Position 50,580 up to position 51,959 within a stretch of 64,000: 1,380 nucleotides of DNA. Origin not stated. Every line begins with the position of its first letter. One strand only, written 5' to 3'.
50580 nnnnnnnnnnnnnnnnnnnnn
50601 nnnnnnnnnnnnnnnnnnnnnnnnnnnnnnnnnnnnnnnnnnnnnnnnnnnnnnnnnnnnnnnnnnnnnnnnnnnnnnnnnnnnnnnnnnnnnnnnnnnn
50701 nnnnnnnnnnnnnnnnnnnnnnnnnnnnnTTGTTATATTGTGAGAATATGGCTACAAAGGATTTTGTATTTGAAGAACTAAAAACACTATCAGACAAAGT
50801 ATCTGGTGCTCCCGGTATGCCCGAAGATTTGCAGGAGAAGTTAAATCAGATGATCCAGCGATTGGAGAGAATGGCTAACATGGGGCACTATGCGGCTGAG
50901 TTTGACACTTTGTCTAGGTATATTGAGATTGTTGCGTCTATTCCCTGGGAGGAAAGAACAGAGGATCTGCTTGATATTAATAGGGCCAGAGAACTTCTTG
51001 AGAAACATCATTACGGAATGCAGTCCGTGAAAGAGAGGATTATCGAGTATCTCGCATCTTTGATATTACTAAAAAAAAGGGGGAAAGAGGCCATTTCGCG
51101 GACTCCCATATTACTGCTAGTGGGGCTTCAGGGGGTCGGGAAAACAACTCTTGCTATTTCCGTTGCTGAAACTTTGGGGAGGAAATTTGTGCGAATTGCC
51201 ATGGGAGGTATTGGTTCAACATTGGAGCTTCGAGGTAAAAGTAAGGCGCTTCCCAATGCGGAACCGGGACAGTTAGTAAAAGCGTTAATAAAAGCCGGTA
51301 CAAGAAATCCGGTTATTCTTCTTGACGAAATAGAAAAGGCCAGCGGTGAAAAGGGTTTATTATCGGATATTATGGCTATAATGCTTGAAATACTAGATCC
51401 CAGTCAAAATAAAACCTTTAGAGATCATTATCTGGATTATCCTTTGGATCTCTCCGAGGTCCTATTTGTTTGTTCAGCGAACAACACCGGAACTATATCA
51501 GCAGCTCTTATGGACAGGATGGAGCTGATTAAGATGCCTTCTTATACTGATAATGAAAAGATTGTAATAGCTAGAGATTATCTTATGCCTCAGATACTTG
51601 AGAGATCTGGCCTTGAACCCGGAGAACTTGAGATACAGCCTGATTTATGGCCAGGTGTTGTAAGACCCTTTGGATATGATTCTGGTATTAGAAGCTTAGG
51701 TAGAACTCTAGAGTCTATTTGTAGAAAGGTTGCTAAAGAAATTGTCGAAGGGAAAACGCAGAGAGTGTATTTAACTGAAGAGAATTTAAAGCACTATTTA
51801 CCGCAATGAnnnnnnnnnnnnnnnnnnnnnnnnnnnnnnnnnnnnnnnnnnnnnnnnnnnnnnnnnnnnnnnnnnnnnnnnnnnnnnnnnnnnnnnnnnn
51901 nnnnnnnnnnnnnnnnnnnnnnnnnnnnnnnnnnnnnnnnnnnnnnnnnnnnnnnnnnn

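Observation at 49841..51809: Zn-ribbon membrane protein translationally coupled to a protease-less Lon ATPase module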

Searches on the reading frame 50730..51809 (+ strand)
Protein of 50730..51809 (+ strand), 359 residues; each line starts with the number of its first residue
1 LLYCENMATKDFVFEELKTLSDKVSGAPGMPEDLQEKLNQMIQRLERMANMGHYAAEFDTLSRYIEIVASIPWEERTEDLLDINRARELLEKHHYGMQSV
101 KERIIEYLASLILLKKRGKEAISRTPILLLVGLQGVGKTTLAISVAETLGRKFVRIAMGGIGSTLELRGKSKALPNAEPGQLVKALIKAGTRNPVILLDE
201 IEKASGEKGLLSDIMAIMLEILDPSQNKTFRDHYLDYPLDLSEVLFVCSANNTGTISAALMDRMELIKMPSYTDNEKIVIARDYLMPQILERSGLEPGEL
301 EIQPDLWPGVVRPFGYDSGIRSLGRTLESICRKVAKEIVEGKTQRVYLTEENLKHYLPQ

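Call 3: search_protein_families(library=pfam, proteins=[window:50730-51809:+], max_evalue=0.01)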
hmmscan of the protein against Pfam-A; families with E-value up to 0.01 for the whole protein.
window:50730-51809:+ (359 aa): 11 families
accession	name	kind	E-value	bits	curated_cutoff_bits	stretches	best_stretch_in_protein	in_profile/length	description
PF00004.35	AAA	-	4.8e-18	66.3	21.2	1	128-266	1-125/131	ATPase family associated with various cellular activities (AAA)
PF22667.2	Lon_lid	-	2.3e-11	43.6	27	1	291-344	1-55/57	Lon protease AAA+ ATPase lid domain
PF07724.20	AAA_2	-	1.5e-09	38.5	27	1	128-255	6-128/166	AAA domain (Cdc48 subfamily)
PF07728.20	AAA_5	-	7.1e-07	29.8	22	1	128-264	2-139/139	AAA domain (dynein-related subfamily)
PF13173.12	AAA_14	-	0.00012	22.5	27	1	126-208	3-78/129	AAA domain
PF13191.12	AAA_16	-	0.00019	22.4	32.6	1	123-152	22-51/167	AAA ATPase domain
PF13401.12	AAA_22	-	0.00024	21.9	27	1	125-214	5-104/130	AAA domain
PF01695.23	IstB_IS21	-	0.0042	17.1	24.1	1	86-152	60-119/238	IstB-like ATP binding protein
PF25201.1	nSTAND6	-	0.0043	17.5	27.7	0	121-148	14-41/148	Novel STAND NTPase 6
PF05496.18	RuvB_N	-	0.0046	17.2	27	0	126-158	34-65/159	Holliday junction DNA helicase RuvB P-loop domain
PF01637.24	ATPase_2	-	0.0074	16.5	33.2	0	182-220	100-140/225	ATPase domain predominantly from Archaea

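Call 4: search_protein_families(library=ncbifam, proteins=[window:50730-51809:+], max_evalue=0.01)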
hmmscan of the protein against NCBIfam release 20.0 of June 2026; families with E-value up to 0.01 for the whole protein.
window:50730-51809:+ (359 aa): 19 families
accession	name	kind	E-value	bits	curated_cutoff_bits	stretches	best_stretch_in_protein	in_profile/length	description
TIGR00763.1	lon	equivalog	1.8e-100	337.6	608.05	1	18-345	256-571/795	endopeptidase La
NF008053.0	PRK10787.1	equivalog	1.7e-77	261.2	891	1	12-357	246-579/784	endopeptidase La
TIGR02639.1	ClpA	equivalog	6.9e-08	31.2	993.15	1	87-226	452-584/734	ATP-dependent Clp protease ATP-binding subunit ClpA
TIGR03499.1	FlhF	equivalog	4.6e-05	23.6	174.15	1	86-140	157-213/286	flagellar biosynthesis GTPase FlhF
NF008263.0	PRK11034.1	equivalog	5.2e-05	21.3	1350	1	101-250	463-605/758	ATP-dependent Clp protease ATP-binding subunit ClpA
NF047784.1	MadB_ATPase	equivalog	0.00018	20.8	475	1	128-156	36-64/298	MadB family AAA-type ATPase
NF006015.0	PRK08154.1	subfamily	0.00018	20.8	204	1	77-156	94-167/314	anaerobic benzoate catabolism transcriptional regulator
NF003229.0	PRK04195.1-5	equivalog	0.00022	20.1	280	1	100-217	25-130/413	replication factor C large subunit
TIGR00635.1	ruvB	equivalog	0.0003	19.9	299.05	1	106-277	14-163/305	Holliday junction branch migration DNA helicase RuvB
NF033606.1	heat_AAA_ClpK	exception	0.00041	18.3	1900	1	37-227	557-744/949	heat shock survival AAA family ATPase ClpK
TIGR00959.1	ffh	equivalog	0.00054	18.9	473.2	1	98-152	75-126/428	signal recognition particle protein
TIGR02880.1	cbbX_cfxQ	equivalog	0.00064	19.1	459.25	1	84-151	14-84/284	CbbX protein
NF003234.0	PRK04195.2-4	equivalog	0.00076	18.5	529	1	108-156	22-69/497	replication factor C large subunit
NF000868.0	PRK00080.1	equivalog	0.0011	17.9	282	1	125-157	51-83/330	Holliday junction branch migration DNA helicase RuvB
NF042959.1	IteA_antiphage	equivalog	0.0013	18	510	1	70-155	70-155/367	anti-phage ATPase IteA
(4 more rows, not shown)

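Call 7: find_homologous_proteins(query=window:50748-51806:+)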
Query window:50748-51806:+ (353 aa): 4254 proteins with E <= 0.001 among 8000 candidates; the best 120 are listed.
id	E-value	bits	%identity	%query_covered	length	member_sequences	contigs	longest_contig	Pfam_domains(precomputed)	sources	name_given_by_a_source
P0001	7.5e-227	770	100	100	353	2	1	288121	PF07724.21,PF00004.36,PF22667.3,PF07728.21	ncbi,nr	ncbi:AAA family ATPase [Patescibacteria group bacterium]|nr:AAA family ATPase [Patescibacteria group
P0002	3.1e-190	649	82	100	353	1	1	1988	PF07724.21,PF00004.36,PF22667.3,PF07728.21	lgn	-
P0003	6.5e-180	616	78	100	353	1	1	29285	PF13173.13,PF07724.21,PF00004.36,PF22667.3,PF07728.21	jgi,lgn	-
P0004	9.1e-180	615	78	100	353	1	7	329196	PF13173.13,PF07724.21,PF00004.36,PF22667.3,PF07728.21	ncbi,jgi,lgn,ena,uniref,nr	ncbi:AAA family ATPase [candidate division WWE3 bacterium]|uniref:AAA family ATPase n=1 Tax=candidat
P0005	4.9e-179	613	76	100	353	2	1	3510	PF07724.21,PF00004.36,PF22667.3,PF07728.21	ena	-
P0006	1.5e-178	611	76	100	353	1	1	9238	PF13173.13,PF07724.21,PF00004.36,PF22667.3,PF07728.21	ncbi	ncbi:MAG: AAA family ATPase [Patescibacteria group bacterium]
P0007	2.6e-178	610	75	100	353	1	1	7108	PF07724.21,PF00004.36,PF22667.3,PF07728.21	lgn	-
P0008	1.5e-177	608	75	99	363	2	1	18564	PF07724.21,PF00004.36,PF22667.3,PF07728.21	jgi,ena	-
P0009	2.4e-177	607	76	100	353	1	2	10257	PF07724.21,PF00004.36,PF22667.3,PF07728.21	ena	-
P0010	7.9e-177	605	75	99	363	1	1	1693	PF13173.13,PF07724.21,PF00004.36,PF22667.3,PF07728.21,PF13191.13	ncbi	-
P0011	1.3e-176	605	76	99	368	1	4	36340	PF07724.21,PF00004.36,PF22667.3,PF07728.21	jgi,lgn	-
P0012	1.4e-176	605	74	100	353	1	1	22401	PF13173.13,PF07724.21,PF00004.36,PF22667.3,PF07728.21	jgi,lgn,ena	-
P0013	1.9e-176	604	75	100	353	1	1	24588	PF07724.21,PF00004.36,PF22667.3,PF07728.21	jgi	jgi:ATP-dependent Lon protease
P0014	3.6e-176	603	76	100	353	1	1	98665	PF07724.21,PF00004.36,PF22667.3,PF07728.21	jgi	jgi:ATP-dependent Lon protease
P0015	4.3e-176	603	75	100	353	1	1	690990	PF07724.21,PF00004.36,PF22667.3,PF07728.21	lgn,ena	-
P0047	4.4e-172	590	75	99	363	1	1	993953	PF07724.21,PF00004.36,PF22667.3,PF07728.21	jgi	jgi:ATP-dependent Lon protease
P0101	1.2e-167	575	71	99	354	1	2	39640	PF07724.21,PF00004.36,PF22667.3,PF07728.21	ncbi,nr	ncbi:MAG TPA: AAA family ATPase [Candidatus Saccharimonadales bacterium]|nr:AAA family ATPase [Candi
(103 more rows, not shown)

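Call 11: find_encoding_contigs(protein=P0004, flank=6000, max_places=2)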
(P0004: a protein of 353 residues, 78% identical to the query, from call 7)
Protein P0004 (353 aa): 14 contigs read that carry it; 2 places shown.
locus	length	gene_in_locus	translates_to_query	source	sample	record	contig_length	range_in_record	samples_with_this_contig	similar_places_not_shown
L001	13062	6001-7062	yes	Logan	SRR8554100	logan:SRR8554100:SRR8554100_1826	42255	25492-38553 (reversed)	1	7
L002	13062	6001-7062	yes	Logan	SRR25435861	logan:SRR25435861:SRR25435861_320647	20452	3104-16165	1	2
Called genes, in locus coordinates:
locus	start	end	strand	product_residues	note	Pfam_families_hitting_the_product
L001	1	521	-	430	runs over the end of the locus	PF04055:Radical_SAM, PF13186:SPASM (weak)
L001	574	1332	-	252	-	-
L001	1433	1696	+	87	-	-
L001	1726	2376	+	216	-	-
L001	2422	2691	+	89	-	PF00312:Ribosomal_S15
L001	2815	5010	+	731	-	PF01138:RNase_PH, PF03725:RNase_PH_C (faint), PF03726:PNPase, PF01138:RNase_PH, PF00013:KH_1, PF00575:S1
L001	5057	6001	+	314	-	-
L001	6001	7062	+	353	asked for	PF00004:AAA, PF07724:AAA_2, PF07728:AAA_5 (weak), PF13173:AAA_14 (faint), PF22667:Lon_lid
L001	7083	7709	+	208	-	PF03167:UDG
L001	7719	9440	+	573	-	PF00753:Lactamase_B, PF23023:Anti-Pycsar_Apyc1 (faint), PF12706:Lactamase_B_2, PF22505:RNase_J_b_CASP, PF17770:RNase_J_C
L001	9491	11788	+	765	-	PF13491:FtsK_4TM, PF17854:FtsK_alpha, PF01580:FtsK_SpoIIIE, PF09397:FtsK_gamma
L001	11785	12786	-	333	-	PF03462:PCRF, PF00472:RF-1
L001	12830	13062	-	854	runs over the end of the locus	PF13191:AAA_16 (weak), PF00004:AAA, PF17871:AAA_lid_9, PF00158:Sigma54_activat (weak), PF00004:AAA, PF07724:AAA_2, PF07728:AAA_5, PF10431:ClpB_D2-small, +6 more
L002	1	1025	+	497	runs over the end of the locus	PF00009:GTP_EFTU, PF00025:Arf (weak), PF02421:FeoB_N (weak), PF00071:Ras (weak), PF01926:MMR_HSR1, PF22042:EF-G_D2, PF11987:IF-2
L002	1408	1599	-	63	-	-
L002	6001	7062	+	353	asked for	PF00004:AAA, PF07724:AAA_2, PF07728:AAA_5 (weak), PF13173:AAA_14 (faint), PF22667:Lon_lid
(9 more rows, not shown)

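Call 12: find_encoding_contigs(protein=P0047, flank=6000, max_places=2)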
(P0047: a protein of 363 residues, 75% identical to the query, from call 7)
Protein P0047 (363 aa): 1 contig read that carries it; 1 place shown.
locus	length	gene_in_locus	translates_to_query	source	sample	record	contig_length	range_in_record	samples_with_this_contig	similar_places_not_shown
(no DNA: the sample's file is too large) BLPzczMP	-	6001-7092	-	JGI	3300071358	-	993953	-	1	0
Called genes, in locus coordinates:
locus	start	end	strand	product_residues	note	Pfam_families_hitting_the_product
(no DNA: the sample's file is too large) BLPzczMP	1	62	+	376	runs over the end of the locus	PF08529:NusA_N, PF00575:S1 (faint), PF13184:KH_NusA_1st, PF26594:KH_NusA_2nd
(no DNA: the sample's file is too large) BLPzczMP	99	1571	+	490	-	PF00009:GTP_EFTU, PF00025:Arf (weak), PF00071:Ras (weak), PF01926:MMR_HSR1, PF02421:FeoB_N (weak), PF09439:SRPRB (faint), PF22042:EF-G_D2, PF11987:IF-2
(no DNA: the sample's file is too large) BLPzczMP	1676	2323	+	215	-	-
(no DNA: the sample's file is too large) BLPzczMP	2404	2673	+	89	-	PF00312:Ribosomal_S15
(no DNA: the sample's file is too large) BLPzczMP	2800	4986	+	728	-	PF01138:RNase_PH, PF03725:RNase_PH_C, PF03726:PNPase, PF01138:RNase_PH, PF00013:KH_1, PF00575:S1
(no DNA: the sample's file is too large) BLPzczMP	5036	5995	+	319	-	-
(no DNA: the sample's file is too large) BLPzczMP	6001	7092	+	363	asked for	PF00004:AAA, PF07724:AAA_2 (weak), PF07728:AAA_5 (weak), PF22667:Lon_lid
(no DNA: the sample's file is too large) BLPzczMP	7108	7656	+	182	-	-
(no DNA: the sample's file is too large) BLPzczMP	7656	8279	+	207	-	PF03167:UDG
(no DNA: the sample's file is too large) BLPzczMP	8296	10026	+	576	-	PF00753:Lactamase_B, PF12706:Lactamase_B_2, PF22505:RNase_J_b_CASP, PF17770:RNase_J_C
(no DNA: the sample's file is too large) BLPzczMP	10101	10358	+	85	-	-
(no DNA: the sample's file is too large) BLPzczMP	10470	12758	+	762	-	PF13491:FtsK_4TM, PF17854:FtsK_alpha, PF01580:FtsK_SpoIIIE, PF09397:FtsK_gamma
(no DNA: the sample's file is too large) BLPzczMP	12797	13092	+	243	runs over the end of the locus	PF12844:HTH_19 (faint), PF13413:HTH_25, PF09136:Glucodextran_B (weak)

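Call 13: find_encoding_contigs(protein=P0101, flank=6000, max_places=2)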
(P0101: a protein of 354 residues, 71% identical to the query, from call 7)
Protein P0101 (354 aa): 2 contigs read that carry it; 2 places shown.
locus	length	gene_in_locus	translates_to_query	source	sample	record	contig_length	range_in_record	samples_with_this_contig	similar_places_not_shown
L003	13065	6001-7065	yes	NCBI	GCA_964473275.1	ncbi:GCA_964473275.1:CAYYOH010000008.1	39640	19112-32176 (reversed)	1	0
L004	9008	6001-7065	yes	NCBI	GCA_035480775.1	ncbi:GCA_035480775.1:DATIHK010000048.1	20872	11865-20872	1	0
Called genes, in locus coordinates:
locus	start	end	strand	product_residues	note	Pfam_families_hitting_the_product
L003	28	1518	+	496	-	PF00009:GTP_EFTU, PF00025:Arf (weak), PF09439:SRPRB (faint), PF00071:Ras, PF01926:MMR_HSR1, PF02421:FeoB_N (faint), PF22042:EF-G_D2, PF11987:IF-2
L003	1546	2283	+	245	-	-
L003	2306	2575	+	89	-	PF00312:Ribosomal_S15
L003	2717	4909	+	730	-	PF01138:RNase_PH, PF03725:RNase_PH_C (weak), PF01138:RNase_PH, PF00013:KH_1, PF00575:S1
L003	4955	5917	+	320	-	-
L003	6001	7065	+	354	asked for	PF07724:AAA_2, PF07728:AAA_5, PF00004:AAA, PF22667:Lon_lid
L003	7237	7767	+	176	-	PF00293:NUDIX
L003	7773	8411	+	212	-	PF03167:UDG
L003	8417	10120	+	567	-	PF00753:Lactamase_B, PF12706:Lactamase_B_2, PF22505:RNase_J_b_CASP, PF17770:RNase_J_C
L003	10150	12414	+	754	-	PF13491:FtsK_4TM, PF17854:FtsK_alpha, PF01580:FtsK_SpoIIIE, PF09397:FtsK_gamma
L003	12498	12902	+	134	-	-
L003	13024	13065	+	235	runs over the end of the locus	PF12844:HTH_19 (weak), PF13413:HTH_25, PF09136:Glucodextran_B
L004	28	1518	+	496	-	PF00009:GTP_EFTU, PF00025:Arf (weak), PF09439:SRPRB (faint), PF00071:Ras, PF01926:MMR_HSR1, PF02421:FeoB_N (faint), PF22042:EF-G_D2, PF11987:IF-2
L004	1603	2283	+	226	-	-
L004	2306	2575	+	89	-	PF00312:Ribosomal_S15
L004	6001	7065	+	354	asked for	PF07724:AAA_2, PF07728:AAA_5, PF00004:AAA, PF22667:Lon_lid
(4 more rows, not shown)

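Call 16: find_related_loci(query=window:50748-51806:+, collection=genome_contigs, flank=10000)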
Query window:50748-51806:+ (353 aa) in genome_contigs; peptide patterns used: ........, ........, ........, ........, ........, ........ (x = any residue, [..] = any of these).
79 stretches matched a pattern; 38 encode a relative of the query (tblastn E <= 1e-3); 38 distinct loci.
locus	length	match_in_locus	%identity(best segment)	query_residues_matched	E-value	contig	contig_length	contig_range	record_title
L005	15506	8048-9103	74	2-353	0e+0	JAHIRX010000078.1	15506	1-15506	MAG: Patescibacteria group bacterium isolate MM_PC_MetaG.mb.146 MM_PC_MetaG.mb.146_k141_1800075, whole genome shotgun se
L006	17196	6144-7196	74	3-353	0e+0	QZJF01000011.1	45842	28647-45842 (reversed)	MAG: candidate division WWE3 bacterium isolate SURF_46 Ga0104751_1001127, whole genome shotgun sequence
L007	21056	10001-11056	73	2-353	0e+0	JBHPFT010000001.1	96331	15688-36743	Patescibacteria group bacterium isolate SAG AM-311-K10 NODE_1_length_96331_cov_32.566309, whole genome shotgun sequence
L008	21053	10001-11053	74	3-353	1e-179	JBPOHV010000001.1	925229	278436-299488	MAG: candidate division WWE3 bacterium isolate MAG_289 c_000000385610, whole genome shotgun sequence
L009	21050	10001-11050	71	4-353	4e-178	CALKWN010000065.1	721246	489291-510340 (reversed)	MAG TPA_asm: uncultured candidate division WWE3 bacterium isolate SRR6007446_bin.103_CONCOCT_v1.1_MAG genome assembly, c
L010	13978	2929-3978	72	4-353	2e-177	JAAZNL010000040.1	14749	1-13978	MAG: candidate division WWE3 bacterium isolate AS27yjCOA_165 99644_AS27, whole genome shotgun sequence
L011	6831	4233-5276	72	6-353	6e-178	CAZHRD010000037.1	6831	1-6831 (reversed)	MAG TPA_asm: uncultured Candidatus Saccharibacteria bacterium isolate binchicken_co129_933 genome assembly, contig: NODE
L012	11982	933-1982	69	4-353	3e-174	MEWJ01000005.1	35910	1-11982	MAG: candidate division WWE3 bacterium RIFOXYD1_FULL_43_17 rifoxyd1_full_scaffold_1388, whole genome shotgun sequence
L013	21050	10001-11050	69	4-353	5e-174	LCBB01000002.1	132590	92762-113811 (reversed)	MAG: candidate division WWE3 bacterium GW2011_GWC2_41_23 UU55_C0002, whole genome shotgun sequence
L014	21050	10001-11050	69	4-353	2e-173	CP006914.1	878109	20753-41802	Candidate division WWE3 bacterium RAAC2_WWE3_1 chromosome, complete genome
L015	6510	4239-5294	68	2-353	1e-170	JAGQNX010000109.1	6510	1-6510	MAG: candidate division WWE3 bacterium isolate HKST-UBA79 2014-04-01_1_(paired)_contig_275616, whole genome shotgun sequ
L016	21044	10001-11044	65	6-353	5e-162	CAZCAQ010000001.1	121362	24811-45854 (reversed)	MAG TPA_asm: uncultured Candidatus Saccharibacteria bacterium isolate SRP342105_co1_103 genome assembly, contig: NODE_17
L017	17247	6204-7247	63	6-353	1e-159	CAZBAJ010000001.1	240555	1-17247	MAG TPA_asm: uncultured Candidatus Saccharibacteria bacterium isolate SRP263991_co1_503 genome assembly, contig: NODE_13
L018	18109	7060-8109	70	4-353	8e-175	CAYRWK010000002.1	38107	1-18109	MAG TPA_asm: uncultured Candidatus Saccharibacteria bacterium isolate SRP011637_co1_82 genome assembly, contig: NODE_220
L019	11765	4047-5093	62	5-353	2e-154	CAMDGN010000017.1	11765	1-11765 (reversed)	MAG: candidate division WWE3 bacterium isolate MiH-22jul19-111 genome assembly, contig: MiH-22jul19-C11419, whole genome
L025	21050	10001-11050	50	1-352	1e-115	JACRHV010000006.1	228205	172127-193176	MAG: Candidatus Paceibacterota bacterium isolate NC_groundwater_1786_Pr3_B-0.1um_43_18 SR-2_scaffold_141_1555123, whole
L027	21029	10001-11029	50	9-353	3e-115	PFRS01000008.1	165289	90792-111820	MAG: Candidatus Pacebacteria bacterium CG_4_9_14_0_2_um_filter_40_15 CG_4_9_14_0.2_um_filter_scaffold_8_c, whole genome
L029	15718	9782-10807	51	9-353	1e-113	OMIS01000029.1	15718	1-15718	bacterium isolate AM_0466 genome assembly, contig: AM_0466_29, whole genome shotgun sequence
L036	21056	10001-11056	46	7-352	1e-106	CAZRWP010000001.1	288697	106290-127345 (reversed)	MAG TPA_asm: uncultured Pseudomonadales bacterium isolate SRP144015_co1_84 genome assembly, contig: NODE_17_length_28869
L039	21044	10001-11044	64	6-353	7e-159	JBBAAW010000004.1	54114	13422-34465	MAG: Patescibacteria group bacterium isolate SO_2017_GW3_51 scaffold_501_c1_OW296A_2017, whole genome shotgun sequence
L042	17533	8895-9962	49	4-353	4e-123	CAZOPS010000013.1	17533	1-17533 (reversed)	MAG TPA_asm: uncultured Candidatus Saccharibacteria bacterium isolate SRP141376_co2_359 genome assembly, contig: NODE_65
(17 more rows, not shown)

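Call 21: search_protein_representatives(protein=window:50748-51806:+)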
Query: 353 residues. Proteins with E-value up to 0.001 (for the whole library): 19293; up to 1e-10: 11935; up to 1e-30: 3282. The best 150 are listed.
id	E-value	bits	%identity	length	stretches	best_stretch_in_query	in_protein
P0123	1.7e-145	500.7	39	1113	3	73-337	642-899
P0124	5.4e-133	459.6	36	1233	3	40-327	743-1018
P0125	9.5e-132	455.5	78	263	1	91-353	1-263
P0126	2.5e-130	450.9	38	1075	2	26-353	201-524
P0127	2.0e-129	447.9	41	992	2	48-351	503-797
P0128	8.9e-129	445.7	35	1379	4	55-335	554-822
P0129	2.5e-127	441.0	29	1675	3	31-338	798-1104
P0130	5.3e-127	439.9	39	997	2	25-351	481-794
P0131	3.9e-123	427.2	40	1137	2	27-351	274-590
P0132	7.7e-119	413.1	55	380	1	5-352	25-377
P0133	1.0e-118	412.7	37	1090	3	49-336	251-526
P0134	1.5e-116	405.5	34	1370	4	56-348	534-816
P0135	7.5e-114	396.7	36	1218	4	58-343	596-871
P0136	5.0e-113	394.0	37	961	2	49-337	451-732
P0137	7.5e-113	393.4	39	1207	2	49-347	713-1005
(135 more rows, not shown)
